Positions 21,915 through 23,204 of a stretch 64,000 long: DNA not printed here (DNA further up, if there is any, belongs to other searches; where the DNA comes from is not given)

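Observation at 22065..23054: LlpA-like tandem lectin (candidate lectin-like bacteriocin) embedded in a heptose-glycan locus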

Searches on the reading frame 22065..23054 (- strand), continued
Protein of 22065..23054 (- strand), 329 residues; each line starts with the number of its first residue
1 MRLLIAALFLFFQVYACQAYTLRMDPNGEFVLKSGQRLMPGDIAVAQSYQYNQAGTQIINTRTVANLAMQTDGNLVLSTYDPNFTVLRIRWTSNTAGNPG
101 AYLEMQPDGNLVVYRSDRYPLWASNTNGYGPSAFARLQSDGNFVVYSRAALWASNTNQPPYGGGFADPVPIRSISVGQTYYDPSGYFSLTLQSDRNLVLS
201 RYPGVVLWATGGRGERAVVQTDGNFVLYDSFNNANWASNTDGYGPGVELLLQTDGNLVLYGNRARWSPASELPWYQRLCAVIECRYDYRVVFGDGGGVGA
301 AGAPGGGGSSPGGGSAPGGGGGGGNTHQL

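Call 32: fold_search(model_id=the predicted structure, library=pdb)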
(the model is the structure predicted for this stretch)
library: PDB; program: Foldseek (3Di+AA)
matches with E <= 10: 1760; with E <= 0.001: 582
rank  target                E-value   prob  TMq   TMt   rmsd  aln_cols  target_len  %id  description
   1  1dlp_F                1.2e-12  1.00  0.35  0.47   8.5       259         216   25  STRUCTURAL CHARACTERIZATION OF THE NATIVE FETUIN-BINDING PROTEIN SCILLA CAMPANULATA AGGLUTININ (SCAFET): A NOVEL TWO-D (released 2000-02-10)
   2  4le7_A                1.4e-12  1.00  0.29  0.34  12.2       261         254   28  The Crystal Structure of Pyocin L1 at 2.09 Angstroms (released 2014-02-19)
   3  4led_B                1.9e-12  1.00  0.29  0.35  12.0       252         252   29  The Crystal Structure of Pyocin L1 bound to D-rhamnose at 2.37 Angstroms (released 2014-02-19)
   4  4le7_B                7.3e-12  1.00  0.28  0.33  12.3       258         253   29  The Crystal Structure of Pyocin L1 at 2.09 Angstroms (released 2014-02-19)
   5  1dlp_A                7.7e-12  1.00  0.35  0.44   9.6       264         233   25  STRUCTURAL CHARACTERIZATION OF THE NATIVE FETUIN-BINDING PROTEIN SCILLA CAMPANULATA AGGLUTININ (SCAFET): A NOVEL TWO-D (released 2000-02-10)
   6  3m7h_A                1.1e-11  1.00  0.38  0.44   8.3       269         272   23  Crystal structure of the bacteriocin LLPA from Pseudomonas sp. (released 2011-03-23)
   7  4gc1_A                1.1e-11  1.00  0.38  0.44   8.3       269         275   23  Crystal structure of the bacteriocin LLPA from pseudomonas sp. in complex with Man alpha(1-2)Man (released 2013-04-10)
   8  1dlp_B                2.3e-11  1.00  0.35  0.46   8.4       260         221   25  STRUCTURAL CHARACTERIZATION OF THE NATIVE FETUIN-BINDING PROTEIN SCILLA CAMPANULATA AGGLUTININ (SCAFET): A NOVEL TWO-D (released 2000-02-10)
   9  1dlp_C                6.3e-11  1.00  0.35  0.45   9.4       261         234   25  STRUCTURAL CHARACTERIZATION OF THE NATIVE FETUIN-BINDING PROTEIN SCILLA CAMPANULATA AGGLUTININ (SCAFET): A NOVEL TWO-D (released 2000-02-10)
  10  3m7j_B                6.7e-11  1.00  0.40  0.47   7.9       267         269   23  Crystal structure of the bacteriocin LLPA from pseudomonas sp. in complex with Met-mannose (released 2011-03-23)
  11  1dlp_E                7.5e-11  1.00  0.35  0.44   9.8       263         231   25  STRUCTURAL CHARACTERIZATION OF THE NATIVE FETUIN-BINDING PROTEIN SCILLA CAMPANULATA AGGLUTININ (SCAFET): A NOVEL TWO-D (released 2000-02-10)
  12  3m7h_B                1.0e-10  1.00  0.38  0.44   8.2       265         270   24  Crystal structure of the bacteriocin LLPA from Pseudomonas sp. (released 2011-03-23)
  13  1dlp_D                1.6e-10  1.00  0.37  0.49   7.6       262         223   24  STRUCTURAL CHARACTERIZATION OF THE NATIVE FETUIN-BINDING PROTEIN SCILLA CAMPANULATA AGGLUTININ (SCAFET): A NOVEL TWO-D (released 2000-02-10)
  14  9oee_A                4.4e-10  1.00  0.34  0.19  12.7       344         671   18  S. griseus TUA bound UmbA4 complexes (released 2025-12-17)
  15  1xd6                  2.2e-08  1.00  0.29  0.83   4.4       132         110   36  Crystal structures of novel monomeric monocot mannose-binding lectins from Gastrodia elata (released 2005-01-11)
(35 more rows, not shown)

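Call 36: find_related_loci(query=A4, collection=metagenome_contigs, flank=10000)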
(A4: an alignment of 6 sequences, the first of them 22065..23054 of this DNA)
Query A4 (329 aa) in metagenome_contigs; peptide patterns used: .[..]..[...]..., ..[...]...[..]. (x = any residue, [..] = any of these).
600 stretches matched a pattern (row limit reached: there are more); 493 encode a relative of the query (tblastn E <= 1e-3); the best 80 are kept; 80 distinct loci.
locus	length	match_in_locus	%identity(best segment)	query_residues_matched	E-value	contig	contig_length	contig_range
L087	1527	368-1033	44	28-279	6e-36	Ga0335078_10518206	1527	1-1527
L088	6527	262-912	42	29-270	1e-34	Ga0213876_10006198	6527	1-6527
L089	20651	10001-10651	39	31-286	4e-34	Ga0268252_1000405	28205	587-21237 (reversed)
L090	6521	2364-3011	41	53-295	1e-33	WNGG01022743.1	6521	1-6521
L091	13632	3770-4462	42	20-260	1e-33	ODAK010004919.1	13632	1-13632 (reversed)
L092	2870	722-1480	36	4-267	7e-34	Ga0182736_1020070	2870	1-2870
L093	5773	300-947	41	53-295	9e-34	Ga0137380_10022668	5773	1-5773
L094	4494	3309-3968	44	14-283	2e-33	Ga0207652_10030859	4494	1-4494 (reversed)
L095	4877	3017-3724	38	31-267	7e-33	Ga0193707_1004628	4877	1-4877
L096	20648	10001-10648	40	32-306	7e-33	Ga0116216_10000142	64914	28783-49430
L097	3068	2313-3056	40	54-271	3e-32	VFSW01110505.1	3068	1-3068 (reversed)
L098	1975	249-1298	40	24-297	3e-32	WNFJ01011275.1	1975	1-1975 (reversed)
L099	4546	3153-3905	36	20-277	9e-32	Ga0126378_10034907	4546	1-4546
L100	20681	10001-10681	38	31-270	8e-32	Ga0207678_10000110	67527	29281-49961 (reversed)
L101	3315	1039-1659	41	55-270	1e-31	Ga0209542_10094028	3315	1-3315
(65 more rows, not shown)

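Call 53: search_dna_similar(query=window:22065-23054:-, collection=plasmids, mode=protein, max_rows=25)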
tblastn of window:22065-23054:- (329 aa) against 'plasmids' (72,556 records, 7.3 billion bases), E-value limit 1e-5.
Records with a match: 24; places in all: 31; records where one place covers at least 80% of the query: 1.
Best place of each record, by identity: <60% 24.
By first word of the organism name: Streptomyces 13; Eleftheria 2; Kitasatospora 2; Brevibacillus 1; Arthrobacter 1; Pseudarthrobacter 1; Curtobacterium 1; Tsukamurella 1; Nocardia 1; Paludisphaera 1.
By predicted mobility (MOB-suite, as given by PLSDB): non-mobilizable 18; mobilizable 4; conjugative 2.
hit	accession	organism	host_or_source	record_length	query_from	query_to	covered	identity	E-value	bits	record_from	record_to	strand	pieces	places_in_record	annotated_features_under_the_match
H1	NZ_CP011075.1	Brevibacillus laterosporus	Oryza sativa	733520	1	266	81%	34.4%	4e-8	119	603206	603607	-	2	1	lectin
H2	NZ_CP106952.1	Eleftheria terrae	soil sample,soil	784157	41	267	69%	37.9%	5e-19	160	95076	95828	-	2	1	hypothetical protein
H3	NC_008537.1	Arthrobacter sp. FB24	-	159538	25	260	72%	33.6%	5e-18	92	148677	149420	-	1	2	curculin domain-containing protein | hypothetical protein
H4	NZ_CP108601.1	Streptomyces sp. NBC_01176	-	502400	66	267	56%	41.8%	6e-9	125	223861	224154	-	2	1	hypothetical protein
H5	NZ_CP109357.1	Streptomyces sp. NBC_01562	-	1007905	66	267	57%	40.8%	1e-6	114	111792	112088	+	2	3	record has no annotation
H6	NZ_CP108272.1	Streptomyces sp. NBC_00045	-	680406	19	260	74%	31.2%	9e-16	86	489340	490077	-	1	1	FG-GAP-like repeat-containing protein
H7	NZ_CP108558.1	Streptomyces sp. NBC_01205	-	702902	19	260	74%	31.2%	9e-16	86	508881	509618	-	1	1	FG-GAP-like repeat-containing protein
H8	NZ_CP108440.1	Streptomyces sp. NBC_01278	-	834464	19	260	74%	31.2%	9e-16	86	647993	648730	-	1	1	FG-GAP-like repeat-containing protein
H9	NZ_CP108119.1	Streptomyces sp. NBC_00211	-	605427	19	260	74%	31.2%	2e-15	84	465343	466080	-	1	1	FG-GAP-like repeat-containing protein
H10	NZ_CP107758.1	Streptomyces sp. NBC_00597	-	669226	19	260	74%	31.2%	2e-15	84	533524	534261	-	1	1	FG-GAP-like repeat-containing protein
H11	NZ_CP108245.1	Streptomyces sp. NBC_00073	-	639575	19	260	74%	31.2%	2e-15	84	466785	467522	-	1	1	FG-GAP-like repeat-containing protein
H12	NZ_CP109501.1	Streptomyces sp. NBC_01426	-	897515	30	257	69%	32.3%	8e-13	77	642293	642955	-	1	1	trypsin-like serine protease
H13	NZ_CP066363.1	Pseudarthrobacter defluvii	cell culture,sediment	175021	67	260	59%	37.6%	3e-17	90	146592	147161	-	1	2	curculin domain-containing protein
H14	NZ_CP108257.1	Streptomyces sp. NBC_00057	-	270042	66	267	53%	41.4%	1e-6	114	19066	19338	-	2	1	hypothetical protein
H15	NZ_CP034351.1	Streptomyces sp. W1SF4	-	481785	55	260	63%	34.2%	2e-15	84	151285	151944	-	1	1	hypothetical protein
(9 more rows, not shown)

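Call 54: get_annotated_region(hit=H2, flank=6000)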
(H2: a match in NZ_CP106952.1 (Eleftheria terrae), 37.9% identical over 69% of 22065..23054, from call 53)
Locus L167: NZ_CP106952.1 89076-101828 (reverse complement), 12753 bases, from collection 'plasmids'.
description: Eleftheria terrae strain P9846-PB plasmid unnamed1
organism: Eleftheria terrae (NCBI taxid 1597781)
taxonomy: Bacteria; Pseudomonadota; Betaproteobacteria; Burkholderiales; ; Eleftheria; Eleftheria terrae
host: -; source: soil sample,soil; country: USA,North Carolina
typing (MOB-suite, as given by PLSDB): non-mobilizable
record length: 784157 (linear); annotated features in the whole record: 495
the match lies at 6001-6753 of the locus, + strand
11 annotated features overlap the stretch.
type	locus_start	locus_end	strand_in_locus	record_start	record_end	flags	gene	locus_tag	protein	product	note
CDS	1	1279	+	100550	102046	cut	-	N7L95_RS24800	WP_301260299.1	cobalamin-dependent protein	-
CDS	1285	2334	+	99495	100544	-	-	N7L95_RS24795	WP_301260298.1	NAD-dependent epimerase/dehydratase family protein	-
CDS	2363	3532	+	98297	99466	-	-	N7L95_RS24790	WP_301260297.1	glycosyltransferase family 4 protein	-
CDS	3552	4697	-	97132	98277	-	-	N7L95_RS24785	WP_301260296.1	glycosyltransferase family 4 protein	-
CDS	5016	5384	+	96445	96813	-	-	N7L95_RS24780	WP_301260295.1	VOC family protein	-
CDS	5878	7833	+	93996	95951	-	-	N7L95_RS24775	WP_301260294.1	hypothetical protein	-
CDS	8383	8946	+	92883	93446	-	ahpC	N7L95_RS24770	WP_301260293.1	alkyl hydroperoxide reductase subunit C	GO:0006979 - response to oxidative stress [Evidence IEA]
CDS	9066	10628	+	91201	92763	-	ahpF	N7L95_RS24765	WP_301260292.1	alkyl hydroperoxide reductase subunit F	GO:0009398 - FMN biosynthetic process [Evidence IEA]; GO:0006805 - xenobiotic metabolic process [Evidence IEA]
CDS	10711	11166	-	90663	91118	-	-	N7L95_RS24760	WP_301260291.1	GNAT family N-acetyltransferase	-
CDS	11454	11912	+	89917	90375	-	-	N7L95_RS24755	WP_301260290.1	Rrf2 family transcriptional regulator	-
CDS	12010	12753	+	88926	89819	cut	-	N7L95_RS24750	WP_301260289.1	NAD(P)/FAD-dependent oxidoreductase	-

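Call 56: search_solved_structures(query=A4, max_evalue=0.00001, show_alignments=5)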
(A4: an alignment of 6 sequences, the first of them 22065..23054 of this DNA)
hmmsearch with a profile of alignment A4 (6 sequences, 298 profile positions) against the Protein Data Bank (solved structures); distinct sequences matched with E-value up to 0.00001: 35.
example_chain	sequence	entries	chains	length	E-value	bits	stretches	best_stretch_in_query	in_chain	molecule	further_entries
9pxi_F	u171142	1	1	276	8.5e-33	117.1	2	137-265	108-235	Pyocin L1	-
4le7_A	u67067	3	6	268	1.9e-32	116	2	137-265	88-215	Pyocin L1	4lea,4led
9pxj_F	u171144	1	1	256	1.3e-31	113.2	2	137-273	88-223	Pyocin L2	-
1jpc_A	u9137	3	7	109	1e-27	100.5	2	75-163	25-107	AGGLUTININ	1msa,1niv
3m7h_A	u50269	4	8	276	1.4e-24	90.1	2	70-168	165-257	Putidacin L1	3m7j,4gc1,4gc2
4oit_A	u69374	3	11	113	1.4e-21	80.3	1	178-274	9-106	LysM domain protein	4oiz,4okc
1dlp_A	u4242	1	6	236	1.5e-21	80.2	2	192-267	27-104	LECTIN SCAFET PRECURSOR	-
1b2p_A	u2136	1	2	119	6.9e-21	78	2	192-273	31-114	PROTEIN (LECTIN)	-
1xd5_A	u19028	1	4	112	1.5e-20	76.9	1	220-278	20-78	antifungal protein GAFP-1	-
1npl_A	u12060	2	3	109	2.9e-20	75.9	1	104-162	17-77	PROTEIN (AGGLUTININ) | Agglutinin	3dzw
3a0c_A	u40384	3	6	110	9.5e-20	74.3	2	222-273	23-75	Mannose/sialic acid-binding lectin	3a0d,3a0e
1xd6_A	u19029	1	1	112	9.9e-20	74.2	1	106-165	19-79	gastrodianin-4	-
8a9m_A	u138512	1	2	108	5.9e-19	71.7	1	103-154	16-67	Agglutinin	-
1kj1_D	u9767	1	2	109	1.4e-18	70.4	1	192-274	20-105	lectin II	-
1bwu_Q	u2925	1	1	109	4.7e-18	68.7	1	191-274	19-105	PROTEIN (AGGLUTININ)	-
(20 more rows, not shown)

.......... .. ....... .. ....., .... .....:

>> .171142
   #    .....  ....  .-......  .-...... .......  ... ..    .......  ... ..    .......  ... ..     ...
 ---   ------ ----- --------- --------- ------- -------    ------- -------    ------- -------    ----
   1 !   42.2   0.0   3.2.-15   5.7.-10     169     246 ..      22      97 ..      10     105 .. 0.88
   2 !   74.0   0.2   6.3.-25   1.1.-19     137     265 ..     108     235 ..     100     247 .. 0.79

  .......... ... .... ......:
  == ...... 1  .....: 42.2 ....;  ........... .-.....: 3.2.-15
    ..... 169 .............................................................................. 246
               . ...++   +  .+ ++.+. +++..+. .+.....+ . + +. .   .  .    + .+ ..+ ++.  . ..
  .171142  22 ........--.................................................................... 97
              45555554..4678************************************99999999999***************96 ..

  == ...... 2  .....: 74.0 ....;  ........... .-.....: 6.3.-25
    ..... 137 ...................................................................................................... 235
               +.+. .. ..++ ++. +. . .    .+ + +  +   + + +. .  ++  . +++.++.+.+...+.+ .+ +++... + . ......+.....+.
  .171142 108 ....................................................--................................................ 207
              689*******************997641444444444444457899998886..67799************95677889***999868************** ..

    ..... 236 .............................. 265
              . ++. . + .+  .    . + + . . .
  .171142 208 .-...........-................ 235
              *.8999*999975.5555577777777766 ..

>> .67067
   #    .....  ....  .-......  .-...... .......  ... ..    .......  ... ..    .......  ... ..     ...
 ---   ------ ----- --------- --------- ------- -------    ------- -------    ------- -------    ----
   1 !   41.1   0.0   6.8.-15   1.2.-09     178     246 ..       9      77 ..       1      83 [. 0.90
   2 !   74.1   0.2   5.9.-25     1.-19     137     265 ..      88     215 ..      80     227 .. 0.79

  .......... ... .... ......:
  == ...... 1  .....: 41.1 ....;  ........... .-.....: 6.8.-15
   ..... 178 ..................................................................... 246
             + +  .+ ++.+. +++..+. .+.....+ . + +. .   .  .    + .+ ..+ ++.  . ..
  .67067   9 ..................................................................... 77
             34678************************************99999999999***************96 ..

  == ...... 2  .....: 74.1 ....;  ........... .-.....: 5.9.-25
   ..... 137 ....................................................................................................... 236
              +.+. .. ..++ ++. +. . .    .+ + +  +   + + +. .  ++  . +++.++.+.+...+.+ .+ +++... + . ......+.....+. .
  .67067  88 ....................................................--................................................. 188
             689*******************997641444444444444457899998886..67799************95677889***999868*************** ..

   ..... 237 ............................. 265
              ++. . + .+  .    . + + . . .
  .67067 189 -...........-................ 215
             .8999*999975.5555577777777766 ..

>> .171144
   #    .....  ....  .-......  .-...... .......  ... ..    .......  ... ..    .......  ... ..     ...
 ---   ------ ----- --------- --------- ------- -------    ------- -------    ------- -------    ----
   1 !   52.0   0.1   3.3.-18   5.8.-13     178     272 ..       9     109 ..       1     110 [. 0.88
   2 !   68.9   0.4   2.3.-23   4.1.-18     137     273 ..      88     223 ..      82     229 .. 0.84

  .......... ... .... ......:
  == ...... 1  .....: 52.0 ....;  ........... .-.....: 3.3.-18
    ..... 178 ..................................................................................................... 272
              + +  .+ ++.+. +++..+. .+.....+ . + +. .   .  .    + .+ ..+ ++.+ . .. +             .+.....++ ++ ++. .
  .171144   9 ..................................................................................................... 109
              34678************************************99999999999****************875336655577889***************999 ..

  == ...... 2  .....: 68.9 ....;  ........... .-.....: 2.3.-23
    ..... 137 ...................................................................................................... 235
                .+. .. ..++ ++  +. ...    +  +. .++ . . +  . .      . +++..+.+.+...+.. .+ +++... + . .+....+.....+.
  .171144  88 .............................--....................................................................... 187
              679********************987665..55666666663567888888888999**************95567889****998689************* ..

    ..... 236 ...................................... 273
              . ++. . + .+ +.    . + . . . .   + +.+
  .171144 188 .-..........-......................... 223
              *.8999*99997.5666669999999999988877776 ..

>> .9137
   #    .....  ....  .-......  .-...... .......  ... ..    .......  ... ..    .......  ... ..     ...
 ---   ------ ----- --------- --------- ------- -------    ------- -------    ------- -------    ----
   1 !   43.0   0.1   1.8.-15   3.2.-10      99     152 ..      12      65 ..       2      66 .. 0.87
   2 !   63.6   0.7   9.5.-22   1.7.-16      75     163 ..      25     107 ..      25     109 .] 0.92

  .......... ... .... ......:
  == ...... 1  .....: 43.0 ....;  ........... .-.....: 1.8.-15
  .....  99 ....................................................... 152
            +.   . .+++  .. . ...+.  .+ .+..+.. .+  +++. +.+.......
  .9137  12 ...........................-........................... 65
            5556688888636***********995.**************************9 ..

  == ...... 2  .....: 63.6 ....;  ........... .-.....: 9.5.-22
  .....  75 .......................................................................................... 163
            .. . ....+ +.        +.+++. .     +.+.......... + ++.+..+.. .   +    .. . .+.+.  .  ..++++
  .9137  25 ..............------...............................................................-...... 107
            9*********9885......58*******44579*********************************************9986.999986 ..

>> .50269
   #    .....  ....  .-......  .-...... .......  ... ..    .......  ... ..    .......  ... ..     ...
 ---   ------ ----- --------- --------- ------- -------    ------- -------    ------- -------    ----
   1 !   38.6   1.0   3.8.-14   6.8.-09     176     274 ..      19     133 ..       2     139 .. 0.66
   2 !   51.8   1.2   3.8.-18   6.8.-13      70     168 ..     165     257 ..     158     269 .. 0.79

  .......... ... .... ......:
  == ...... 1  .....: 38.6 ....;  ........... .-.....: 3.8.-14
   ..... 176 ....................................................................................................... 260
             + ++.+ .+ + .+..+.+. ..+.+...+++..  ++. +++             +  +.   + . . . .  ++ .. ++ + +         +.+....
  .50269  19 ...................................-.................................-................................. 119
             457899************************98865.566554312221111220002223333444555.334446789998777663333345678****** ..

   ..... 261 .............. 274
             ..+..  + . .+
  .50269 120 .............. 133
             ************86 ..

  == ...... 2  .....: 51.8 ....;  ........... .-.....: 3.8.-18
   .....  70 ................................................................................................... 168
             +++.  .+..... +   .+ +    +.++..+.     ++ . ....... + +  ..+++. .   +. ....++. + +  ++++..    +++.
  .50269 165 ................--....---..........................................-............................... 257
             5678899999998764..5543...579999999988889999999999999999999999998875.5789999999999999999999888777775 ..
